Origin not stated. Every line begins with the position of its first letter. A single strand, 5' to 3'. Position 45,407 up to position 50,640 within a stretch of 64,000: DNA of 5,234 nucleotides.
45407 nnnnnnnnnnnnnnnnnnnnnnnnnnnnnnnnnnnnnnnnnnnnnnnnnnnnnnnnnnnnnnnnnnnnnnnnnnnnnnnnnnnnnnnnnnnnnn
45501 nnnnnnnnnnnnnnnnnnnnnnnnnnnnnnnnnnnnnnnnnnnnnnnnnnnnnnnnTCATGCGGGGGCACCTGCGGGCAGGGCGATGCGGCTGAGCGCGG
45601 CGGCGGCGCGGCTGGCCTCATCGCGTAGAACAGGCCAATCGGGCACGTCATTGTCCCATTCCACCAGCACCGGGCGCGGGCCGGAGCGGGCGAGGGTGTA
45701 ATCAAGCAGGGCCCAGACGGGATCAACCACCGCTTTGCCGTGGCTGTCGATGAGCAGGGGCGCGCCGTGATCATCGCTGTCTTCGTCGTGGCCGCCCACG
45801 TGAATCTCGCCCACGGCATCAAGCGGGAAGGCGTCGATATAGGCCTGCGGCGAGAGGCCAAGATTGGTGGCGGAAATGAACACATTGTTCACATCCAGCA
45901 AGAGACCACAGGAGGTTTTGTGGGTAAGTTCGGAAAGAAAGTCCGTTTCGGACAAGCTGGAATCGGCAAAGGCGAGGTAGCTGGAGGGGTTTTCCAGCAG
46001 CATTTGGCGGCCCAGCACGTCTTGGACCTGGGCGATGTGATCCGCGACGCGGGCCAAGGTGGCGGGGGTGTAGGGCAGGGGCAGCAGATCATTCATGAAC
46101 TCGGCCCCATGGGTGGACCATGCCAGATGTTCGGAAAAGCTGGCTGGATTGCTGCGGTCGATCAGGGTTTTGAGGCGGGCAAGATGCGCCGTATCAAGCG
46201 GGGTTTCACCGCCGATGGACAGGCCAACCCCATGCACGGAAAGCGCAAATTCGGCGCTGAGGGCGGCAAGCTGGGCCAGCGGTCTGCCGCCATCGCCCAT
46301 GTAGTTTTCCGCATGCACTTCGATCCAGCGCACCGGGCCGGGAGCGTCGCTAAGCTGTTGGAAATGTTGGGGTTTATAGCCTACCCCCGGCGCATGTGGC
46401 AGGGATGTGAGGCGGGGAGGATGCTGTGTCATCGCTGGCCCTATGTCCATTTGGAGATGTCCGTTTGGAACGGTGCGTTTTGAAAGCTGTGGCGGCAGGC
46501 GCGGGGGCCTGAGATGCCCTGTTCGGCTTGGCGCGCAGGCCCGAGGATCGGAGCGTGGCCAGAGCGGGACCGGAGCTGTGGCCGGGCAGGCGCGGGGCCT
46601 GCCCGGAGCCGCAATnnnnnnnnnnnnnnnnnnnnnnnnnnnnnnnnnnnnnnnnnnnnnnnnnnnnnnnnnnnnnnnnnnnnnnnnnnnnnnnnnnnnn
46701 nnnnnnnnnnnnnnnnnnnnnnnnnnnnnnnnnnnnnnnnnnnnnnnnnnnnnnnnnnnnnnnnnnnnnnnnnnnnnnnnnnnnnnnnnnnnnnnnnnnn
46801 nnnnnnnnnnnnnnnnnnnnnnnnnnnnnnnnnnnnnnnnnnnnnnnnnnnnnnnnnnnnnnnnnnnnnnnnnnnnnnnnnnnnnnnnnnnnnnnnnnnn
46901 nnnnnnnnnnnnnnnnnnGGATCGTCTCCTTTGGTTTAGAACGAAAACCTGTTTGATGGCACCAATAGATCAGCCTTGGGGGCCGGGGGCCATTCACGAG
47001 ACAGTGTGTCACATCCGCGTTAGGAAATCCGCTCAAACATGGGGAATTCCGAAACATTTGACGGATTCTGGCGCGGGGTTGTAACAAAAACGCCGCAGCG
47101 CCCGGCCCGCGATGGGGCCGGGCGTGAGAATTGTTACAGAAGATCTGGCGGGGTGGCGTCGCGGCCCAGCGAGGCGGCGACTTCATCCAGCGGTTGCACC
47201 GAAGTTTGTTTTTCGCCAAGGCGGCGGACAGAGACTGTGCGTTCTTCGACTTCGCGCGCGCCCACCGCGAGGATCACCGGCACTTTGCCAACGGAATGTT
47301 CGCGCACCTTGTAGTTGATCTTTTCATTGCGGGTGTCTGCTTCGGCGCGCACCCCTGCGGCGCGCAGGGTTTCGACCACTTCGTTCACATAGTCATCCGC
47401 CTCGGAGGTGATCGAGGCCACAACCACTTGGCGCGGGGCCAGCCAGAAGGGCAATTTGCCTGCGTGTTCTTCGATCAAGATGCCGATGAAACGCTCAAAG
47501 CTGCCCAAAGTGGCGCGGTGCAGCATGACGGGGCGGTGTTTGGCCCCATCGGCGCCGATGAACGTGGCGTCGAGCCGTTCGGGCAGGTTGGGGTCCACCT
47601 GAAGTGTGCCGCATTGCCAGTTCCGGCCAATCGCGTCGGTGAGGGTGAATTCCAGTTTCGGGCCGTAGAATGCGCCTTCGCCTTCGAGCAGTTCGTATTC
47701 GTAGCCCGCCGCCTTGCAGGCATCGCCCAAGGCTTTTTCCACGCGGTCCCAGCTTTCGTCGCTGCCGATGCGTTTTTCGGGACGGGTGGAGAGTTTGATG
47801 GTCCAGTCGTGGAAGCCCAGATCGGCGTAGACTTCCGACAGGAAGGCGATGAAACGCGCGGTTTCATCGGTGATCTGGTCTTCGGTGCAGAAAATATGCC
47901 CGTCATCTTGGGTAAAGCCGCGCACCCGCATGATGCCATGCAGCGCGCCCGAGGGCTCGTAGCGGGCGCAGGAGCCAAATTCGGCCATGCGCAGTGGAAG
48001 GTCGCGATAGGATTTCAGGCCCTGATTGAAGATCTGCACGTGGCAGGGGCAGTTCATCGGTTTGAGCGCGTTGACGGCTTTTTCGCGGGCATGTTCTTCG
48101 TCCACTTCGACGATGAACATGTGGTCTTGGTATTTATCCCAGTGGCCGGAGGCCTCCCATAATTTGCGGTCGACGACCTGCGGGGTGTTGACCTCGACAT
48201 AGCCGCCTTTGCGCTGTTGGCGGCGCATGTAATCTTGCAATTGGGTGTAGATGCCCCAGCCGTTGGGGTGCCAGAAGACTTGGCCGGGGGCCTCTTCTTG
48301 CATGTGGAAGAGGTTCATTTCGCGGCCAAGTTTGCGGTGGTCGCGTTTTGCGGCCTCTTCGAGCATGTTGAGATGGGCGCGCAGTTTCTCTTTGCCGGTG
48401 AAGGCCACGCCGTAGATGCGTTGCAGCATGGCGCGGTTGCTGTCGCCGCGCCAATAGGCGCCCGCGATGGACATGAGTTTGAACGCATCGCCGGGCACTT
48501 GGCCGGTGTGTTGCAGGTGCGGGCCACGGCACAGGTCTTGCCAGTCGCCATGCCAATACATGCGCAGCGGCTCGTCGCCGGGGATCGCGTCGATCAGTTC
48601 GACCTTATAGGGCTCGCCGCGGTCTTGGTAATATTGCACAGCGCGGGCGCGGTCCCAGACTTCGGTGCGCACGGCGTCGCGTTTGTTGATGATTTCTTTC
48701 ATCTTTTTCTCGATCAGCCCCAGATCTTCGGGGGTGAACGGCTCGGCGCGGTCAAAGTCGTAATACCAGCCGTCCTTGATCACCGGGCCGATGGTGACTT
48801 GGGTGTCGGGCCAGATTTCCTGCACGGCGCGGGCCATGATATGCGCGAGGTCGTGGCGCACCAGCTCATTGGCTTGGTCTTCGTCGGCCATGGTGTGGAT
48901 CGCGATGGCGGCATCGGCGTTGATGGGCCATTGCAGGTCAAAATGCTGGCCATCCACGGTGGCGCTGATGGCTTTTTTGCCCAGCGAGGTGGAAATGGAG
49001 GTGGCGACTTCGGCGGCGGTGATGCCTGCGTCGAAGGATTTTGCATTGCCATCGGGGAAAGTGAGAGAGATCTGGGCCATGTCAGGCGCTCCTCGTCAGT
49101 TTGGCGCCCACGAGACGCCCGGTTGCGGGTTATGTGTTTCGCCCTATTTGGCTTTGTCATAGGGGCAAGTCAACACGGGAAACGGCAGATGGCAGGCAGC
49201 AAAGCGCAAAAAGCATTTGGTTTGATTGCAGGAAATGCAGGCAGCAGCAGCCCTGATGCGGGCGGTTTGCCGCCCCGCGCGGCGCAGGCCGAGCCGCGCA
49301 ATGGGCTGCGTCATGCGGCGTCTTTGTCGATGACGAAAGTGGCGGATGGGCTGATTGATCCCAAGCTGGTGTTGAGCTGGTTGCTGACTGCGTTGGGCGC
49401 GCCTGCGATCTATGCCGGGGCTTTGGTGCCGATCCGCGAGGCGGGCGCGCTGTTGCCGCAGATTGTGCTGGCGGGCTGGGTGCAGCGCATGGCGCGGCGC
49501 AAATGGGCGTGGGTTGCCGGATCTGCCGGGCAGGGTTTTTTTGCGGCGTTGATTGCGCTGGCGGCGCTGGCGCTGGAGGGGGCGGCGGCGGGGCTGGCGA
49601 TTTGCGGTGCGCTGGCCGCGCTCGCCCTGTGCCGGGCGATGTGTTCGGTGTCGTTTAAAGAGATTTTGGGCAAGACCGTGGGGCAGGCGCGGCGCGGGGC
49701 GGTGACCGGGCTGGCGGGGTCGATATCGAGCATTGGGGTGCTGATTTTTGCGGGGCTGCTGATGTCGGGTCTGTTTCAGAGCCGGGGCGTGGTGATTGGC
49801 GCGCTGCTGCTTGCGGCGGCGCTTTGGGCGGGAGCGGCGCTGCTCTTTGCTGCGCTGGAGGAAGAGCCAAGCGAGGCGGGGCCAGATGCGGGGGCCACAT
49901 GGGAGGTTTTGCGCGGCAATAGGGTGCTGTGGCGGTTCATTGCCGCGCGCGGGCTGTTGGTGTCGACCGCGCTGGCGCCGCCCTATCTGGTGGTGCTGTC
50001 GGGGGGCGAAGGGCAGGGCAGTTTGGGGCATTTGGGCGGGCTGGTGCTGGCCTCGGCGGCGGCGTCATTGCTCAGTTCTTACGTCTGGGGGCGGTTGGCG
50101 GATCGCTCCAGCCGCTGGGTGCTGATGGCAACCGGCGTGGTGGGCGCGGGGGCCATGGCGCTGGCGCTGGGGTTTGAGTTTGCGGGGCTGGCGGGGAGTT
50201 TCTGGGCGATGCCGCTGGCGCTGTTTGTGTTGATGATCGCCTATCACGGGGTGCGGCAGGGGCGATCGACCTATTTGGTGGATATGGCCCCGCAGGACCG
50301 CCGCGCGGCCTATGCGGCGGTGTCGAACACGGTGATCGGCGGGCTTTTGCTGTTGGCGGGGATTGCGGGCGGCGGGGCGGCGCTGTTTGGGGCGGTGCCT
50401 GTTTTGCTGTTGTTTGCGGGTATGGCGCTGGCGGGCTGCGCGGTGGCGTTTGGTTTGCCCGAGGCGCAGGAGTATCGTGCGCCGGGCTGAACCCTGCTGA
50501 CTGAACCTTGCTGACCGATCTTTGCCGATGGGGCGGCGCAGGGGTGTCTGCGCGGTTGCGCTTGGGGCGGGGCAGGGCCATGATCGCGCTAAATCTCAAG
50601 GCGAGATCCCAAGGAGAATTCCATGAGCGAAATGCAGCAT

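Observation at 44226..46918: Bufferin-type RiPP metallophore cluster (DUF2282 precursor - DUF692/MNIO - DUF2063 - DoxX) with no adjacent regulator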

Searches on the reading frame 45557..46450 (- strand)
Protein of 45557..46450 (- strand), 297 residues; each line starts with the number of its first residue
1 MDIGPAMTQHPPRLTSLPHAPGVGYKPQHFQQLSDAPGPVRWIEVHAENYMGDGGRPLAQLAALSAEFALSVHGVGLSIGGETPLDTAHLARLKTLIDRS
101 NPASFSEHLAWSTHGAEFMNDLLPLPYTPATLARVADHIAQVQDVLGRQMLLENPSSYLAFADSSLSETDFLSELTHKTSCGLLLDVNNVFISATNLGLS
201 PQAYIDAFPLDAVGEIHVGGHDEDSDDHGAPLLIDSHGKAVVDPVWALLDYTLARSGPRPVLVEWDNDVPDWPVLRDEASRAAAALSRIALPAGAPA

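Call 3: search_protein_families(library=pfam, proteins=[window:45557-46450:-], max_evalue=0.01)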
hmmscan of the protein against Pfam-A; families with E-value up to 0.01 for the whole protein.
window:45557-46450:- (297 aa): 1 family
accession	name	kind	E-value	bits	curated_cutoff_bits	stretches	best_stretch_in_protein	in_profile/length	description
PF05114.20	MbnB_TglH_ChrH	-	2.9e-101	338.6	25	1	22-285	3-261/263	RiPP precursor modification enzyme MbnB/TglH/ChrH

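Call 4: search_protein_families(library=ncbifam, proteins=[window:45557-46450:-], max_evalue=0.01)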
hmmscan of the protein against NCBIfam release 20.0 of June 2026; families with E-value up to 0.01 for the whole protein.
window:45557-46450:- (297 aa): 5 families
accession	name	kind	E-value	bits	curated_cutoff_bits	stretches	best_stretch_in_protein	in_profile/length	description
NF050167.1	MNIO_BufB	equivalog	1.1e-109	365.8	310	1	22-282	2-261/262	MNIO family bufferin maturase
NF003818.2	PRK05409.1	equivalog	5.2e-69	232.7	360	1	22-281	3-259/264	HvfB family MNIO-type RiPP peptide maturase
NF050151.1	RiPP_MNIO_ApyH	equivalog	7.9e-28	97.4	400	1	22-283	14-277/283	multinuclear non-heme iron-dependent oxidative enzyme ApyH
TIGR04159.2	methbact_MbnB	equivalog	1.1e-14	54.6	325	1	91-250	71-222/261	methanobactin biosynthesis protein MbnB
NF050165.1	MNIO_ChrH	equivalog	7e-13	48.4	600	1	87-255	78-246/363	MNIO family chryseobactin maturase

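Call 16: find_related_loci(query=window:45557-46450:-, collection=genome_contigs, flank=8000)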
Query window:45557-46450:- (297 aa) in genome_contigs; peptide patterns used: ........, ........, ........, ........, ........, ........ (x = any residue, [..] = any of these).
599 stretches matched a pattern (row limit reached: there are more); 575 encode a relative of the query (tblastn E <= 1e-3); the best 80 are kept; 80 distinct loci.
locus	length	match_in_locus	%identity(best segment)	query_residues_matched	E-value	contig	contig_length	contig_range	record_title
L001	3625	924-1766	82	6-286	9e-160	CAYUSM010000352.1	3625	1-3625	MAG TPA_asm: uncultured Sulfitobacter sp. isolate SRP342821_co1_167 genome assembly, contig: NODE_26090_length_3625_cov_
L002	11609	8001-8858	79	4-289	5e-150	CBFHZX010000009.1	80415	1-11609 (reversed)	MAG: Sulfitobacter sp. isolate Co_bin_558_indstr genome assembly, contig: Co_bin_558_indstr_c9, whole genome shotgun seq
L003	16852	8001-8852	80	4-287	3e-150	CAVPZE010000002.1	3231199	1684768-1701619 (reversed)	MAG: uncultured Alphaproteobacteria bacterium isolate MFD03250.bin.1.36 genome assembly, contig: contig_15910, whole gen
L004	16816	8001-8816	82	4-275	7e-149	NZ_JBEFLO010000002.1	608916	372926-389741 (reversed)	Sulfitobacter aquimarinus strain HNIBRBA2951 2, whole genome shotgun sequence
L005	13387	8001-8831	82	8-286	3e-148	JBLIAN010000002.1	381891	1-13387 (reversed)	MAG: Sulfitobacter sp. isolate 3300045789_27 Ga0491190_0000037, whole genome shotgun sequence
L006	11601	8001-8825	81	4-278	4e-148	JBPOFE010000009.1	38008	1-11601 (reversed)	MAG: Sulfitobacter sp. isolate MAG_47 MAG_47_9, whole genome shotgun sequence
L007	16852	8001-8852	78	4-287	2e-147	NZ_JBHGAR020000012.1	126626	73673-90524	Sulfitobacter sp. MF3-043 NODE_12_length_126626_cov_825.877012, whole genome shotgun sequence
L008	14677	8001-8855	78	4-288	3e-147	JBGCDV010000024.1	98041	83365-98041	MAG: Sulfitobacter sp. isolate SGMAG-64 contig24, whole genome shotgun sequence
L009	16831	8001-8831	80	2-278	7e-147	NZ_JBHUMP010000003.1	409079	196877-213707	Sulfitobacter aestuarii strain TISTR 2562 spades_K_21_77_3, whole genome shotgun sequence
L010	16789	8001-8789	83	13-275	6e-146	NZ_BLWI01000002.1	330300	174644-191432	Sulfitobacter sp. HGT1 HGT1_02, whole genome shotgun sequence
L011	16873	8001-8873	78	6-296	8e-146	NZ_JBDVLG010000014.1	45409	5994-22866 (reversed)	MAG: Roseobacter sp. isolate LC.119.F.D4_174_50 LC_119_F_D4_174_50_000000000014, whole genome shotgun sequence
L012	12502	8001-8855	78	4-288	5e-145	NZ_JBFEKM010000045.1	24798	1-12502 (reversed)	MAG: Sulfitobacter sp. isolate Mix_mud02.2020.12.19 k141_412675_length_24798_cov_16.9325, whole genome shotgun sequence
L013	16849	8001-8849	77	7-289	3e-143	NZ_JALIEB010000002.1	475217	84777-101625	Roseobacter sinensis strain WL0113 NODE_2_length_475217_cov_109.374534, whole genome shotgun sequence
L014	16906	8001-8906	73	2-296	9e-143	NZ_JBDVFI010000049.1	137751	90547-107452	MAG: Sedimentitalea sp. isolate LC.102.F.A1_144_2 LC_102_F_A1_144_2_000000000049, whole genome shotgun sequence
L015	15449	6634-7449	77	7-278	1e-142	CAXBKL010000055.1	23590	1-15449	MAG TPA_asm: uncultured Sulfitobacter sp. isolate ERR2762127_binner13_Refined_28 genome assembly, contig: ERZ3421847.104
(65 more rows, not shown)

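Call 28: search_solved_structures(query=window:45557-46450:-, max_evalue=0.001, show_alignments=3)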
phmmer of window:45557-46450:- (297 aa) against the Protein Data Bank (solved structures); distinct sequences matched with E-value up to 0.001: 8.
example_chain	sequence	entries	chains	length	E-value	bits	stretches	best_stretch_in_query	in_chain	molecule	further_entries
3bww_A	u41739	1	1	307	1.9e-43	152.5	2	22-228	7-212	Protein of unknown function DUF692/COG3220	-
8hci_D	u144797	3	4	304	2.7e-17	66.6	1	21-267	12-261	DUF692 family protein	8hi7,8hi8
7dz9_B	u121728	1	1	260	1e-12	51.6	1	93-276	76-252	cpMbnB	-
7dz9_A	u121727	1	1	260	1e-12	51.6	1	93-276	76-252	MbnB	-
7fc0_B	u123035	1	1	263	1.3e-07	34.9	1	89-243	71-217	Methanobactin biosynthesis cassette protein MbnB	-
7fc0_E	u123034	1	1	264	1.3e-07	34.9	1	89-243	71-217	Methanobactin biosynthesis cassette protein MbnB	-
7tcr_A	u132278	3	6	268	3.6e-07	33.4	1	91-221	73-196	Methanobactin biosynthesis cassette protein MbnB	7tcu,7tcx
7tcw_A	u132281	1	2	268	5.1e-07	32.9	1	91-220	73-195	Methanobactin biosynthesis cassette protein MbnB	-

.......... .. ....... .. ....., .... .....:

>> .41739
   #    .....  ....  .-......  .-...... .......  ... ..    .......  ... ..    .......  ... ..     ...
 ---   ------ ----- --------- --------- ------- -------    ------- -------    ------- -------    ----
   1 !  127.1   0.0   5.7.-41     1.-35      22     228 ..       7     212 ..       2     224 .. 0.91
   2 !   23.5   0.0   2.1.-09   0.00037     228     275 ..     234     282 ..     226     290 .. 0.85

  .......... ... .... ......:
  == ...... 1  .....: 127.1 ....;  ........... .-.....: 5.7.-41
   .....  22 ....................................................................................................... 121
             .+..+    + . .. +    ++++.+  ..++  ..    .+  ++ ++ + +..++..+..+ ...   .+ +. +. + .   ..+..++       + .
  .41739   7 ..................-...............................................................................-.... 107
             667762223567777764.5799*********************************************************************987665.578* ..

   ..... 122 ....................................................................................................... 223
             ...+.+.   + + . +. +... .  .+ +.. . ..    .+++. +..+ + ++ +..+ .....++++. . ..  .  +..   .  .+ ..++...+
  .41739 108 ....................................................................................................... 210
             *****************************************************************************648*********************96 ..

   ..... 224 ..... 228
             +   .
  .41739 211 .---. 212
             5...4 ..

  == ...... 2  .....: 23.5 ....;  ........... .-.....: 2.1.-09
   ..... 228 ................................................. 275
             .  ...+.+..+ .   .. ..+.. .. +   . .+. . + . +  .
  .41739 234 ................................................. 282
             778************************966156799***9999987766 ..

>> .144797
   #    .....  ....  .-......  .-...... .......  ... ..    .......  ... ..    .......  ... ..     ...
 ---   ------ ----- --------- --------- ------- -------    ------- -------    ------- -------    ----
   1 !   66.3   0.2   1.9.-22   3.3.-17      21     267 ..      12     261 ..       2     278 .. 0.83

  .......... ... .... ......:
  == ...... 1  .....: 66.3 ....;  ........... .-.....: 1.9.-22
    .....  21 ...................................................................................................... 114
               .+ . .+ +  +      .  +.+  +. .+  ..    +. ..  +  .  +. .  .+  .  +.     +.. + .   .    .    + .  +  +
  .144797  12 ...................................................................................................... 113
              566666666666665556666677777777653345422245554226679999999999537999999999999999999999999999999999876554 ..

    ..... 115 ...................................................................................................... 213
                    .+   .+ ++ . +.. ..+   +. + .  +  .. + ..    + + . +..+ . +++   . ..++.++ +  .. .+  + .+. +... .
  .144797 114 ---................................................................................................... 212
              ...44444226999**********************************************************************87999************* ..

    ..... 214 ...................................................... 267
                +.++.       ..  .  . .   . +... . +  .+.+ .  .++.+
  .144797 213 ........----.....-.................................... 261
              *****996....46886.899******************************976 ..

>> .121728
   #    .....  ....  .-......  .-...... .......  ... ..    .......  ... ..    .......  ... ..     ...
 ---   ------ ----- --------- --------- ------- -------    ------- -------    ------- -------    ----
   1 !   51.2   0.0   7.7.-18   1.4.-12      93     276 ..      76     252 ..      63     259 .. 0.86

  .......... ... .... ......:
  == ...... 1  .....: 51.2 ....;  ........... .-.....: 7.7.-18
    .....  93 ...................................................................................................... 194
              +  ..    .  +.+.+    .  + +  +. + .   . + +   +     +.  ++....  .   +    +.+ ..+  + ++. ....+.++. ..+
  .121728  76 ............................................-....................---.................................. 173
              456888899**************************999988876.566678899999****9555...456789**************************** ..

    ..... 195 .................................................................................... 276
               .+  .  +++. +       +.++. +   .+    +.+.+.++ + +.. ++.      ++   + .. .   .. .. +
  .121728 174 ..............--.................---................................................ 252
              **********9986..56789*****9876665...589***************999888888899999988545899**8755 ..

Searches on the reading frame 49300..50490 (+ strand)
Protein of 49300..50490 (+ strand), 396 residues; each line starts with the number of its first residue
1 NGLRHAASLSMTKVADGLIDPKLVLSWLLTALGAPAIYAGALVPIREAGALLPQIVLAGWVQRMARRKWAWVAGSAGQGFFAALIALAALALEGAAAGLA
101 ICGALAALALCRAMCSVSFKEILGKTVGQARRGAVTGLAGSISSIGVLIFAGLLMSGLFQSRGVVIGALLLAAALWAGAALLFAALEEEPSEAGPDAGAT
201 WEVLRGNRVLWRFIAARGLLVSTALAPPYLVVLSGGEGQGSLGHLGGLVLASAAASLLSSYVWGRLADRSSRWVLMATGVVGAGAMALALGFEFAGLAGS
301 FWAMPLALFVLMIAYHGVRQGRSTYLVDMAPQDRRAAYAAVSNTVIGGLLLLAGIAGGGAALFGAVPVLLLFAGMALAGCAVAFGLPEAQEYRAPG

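Call 41: search_protein_families(library=pfam, proteins=[window:49300-50490:+], max_evalue=0.001)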
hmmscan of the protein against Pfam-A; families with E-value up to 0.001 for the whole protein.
window:49300-50490:+ (396 aa): 1 family
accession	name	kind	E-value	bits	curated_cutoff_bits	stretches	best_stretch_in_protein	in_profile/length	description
PF07690.21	MFS_1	-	5.2e-15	55.6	33.4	2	244-391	33-179/347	Major Facilitator Superfamily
